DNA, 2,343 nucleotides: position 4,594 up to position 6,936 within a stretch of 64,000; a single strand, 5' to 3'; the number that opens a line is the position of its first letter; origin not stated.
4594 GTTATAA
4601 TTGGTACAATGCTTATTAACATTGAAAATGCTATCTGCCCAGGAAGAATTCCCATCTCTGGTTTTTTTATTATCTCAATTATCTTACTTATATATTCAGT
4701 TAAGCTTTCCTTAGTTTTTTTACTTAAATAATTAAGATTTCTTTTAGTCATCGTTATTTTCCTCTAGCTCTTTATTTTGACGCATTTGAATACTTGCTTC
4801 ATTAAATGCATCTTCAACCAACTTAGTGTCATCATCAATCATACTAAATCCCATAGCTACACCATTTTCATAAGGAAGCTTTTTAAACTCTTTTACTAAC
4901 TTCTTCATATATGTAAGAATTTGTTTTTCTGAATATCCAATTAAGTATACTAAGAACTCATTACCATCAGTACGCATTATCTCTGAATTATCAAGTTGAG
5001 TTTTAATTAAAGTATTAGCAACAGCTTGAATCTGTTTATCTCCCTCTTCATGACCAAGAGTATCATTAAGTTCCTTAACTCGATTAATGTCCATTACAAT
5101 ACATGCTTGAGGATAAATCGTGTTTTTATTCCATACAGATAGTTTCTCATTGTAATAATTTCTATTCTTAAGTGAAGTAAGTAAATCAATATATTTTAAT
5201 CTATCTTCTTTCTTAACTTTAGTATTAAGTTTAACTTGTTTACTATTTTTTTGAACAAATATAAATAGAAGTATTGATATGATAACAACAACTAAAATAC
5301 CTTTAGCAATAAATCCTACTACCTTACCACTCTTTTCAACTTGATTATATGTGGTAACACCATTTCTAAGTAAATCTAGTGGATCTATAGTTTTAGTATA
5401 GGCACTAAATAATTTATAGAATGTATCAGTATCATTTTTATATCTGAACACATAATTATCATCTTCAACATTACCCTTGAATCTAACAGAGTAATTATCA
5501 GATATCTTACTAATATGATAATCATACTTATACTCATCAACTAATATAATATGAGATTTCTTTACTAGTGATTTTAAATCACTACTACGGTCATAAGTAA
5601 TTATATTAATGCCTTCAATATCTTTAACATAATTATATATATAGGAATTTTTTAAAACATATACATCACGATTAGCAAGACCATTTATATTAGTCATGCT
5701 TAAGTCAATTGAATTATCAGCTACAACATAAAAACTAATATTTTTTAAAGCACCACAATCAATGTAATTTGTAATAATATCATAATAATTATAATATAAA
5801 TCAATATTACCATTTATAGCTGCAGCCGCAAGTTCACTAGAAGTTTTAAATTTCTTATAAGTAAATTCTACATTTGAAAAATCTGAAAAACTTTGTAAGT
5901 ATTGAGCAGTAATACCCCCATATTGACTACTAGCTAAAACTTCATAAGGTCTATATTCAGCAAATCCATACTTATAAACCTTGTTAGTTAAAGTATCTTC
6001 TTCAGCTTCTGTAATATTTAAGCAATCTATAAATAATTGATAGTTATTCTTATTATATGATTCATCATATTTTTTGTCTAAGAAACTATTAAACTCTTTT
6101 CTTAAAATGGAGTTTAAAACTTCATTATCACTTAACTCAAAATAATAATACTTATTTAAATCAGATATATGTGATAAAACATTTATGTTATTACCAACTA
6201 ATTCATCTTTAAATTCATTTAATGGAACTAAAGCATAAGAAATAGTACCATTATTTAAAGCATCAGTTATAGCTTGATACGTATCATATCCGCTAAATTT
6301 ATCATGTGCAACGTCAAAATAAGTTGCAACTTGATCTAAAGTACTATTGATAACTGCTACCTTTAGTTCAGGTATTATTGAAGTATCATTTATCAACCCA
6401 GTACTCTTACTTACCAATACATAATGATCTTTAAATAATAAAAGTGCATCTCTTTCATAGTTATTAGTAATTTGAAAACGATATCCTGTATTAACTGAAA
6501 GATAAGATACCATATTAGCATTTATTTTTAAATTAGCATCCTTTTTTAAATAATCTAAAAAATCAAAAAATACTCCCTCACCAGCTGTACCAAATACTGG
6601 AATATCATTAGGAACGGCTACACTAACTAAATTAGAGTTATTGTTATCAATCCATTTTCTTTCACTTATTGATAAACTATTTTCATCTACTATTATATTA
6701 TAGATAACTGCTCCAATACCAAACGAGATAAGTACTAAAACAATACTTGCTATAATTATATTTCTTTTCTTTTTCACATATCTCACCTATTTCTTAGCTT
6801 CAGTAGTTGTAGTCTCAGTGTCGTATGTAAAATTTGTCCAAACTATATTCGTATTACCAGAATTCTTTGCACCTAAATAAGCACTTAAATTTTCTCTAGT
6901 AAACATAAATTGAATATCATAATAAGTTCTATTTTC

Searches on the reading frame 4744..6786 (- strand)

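Call 49: search_protein_families(library=pfam, proteins=[window:4744-6786:-], max_evalue=0.00001)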
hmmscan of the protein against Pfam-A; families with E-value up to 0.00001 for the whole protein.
window:4744-6786:- (680 aa): 1 family
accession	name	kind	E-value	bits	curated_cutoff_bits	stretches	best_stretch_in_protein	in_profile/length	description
PF00990.26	GGDEF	-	1.2e-20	74.3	23.8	1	532-677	2-160/161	Diguanylate cyclase, GGDEF domain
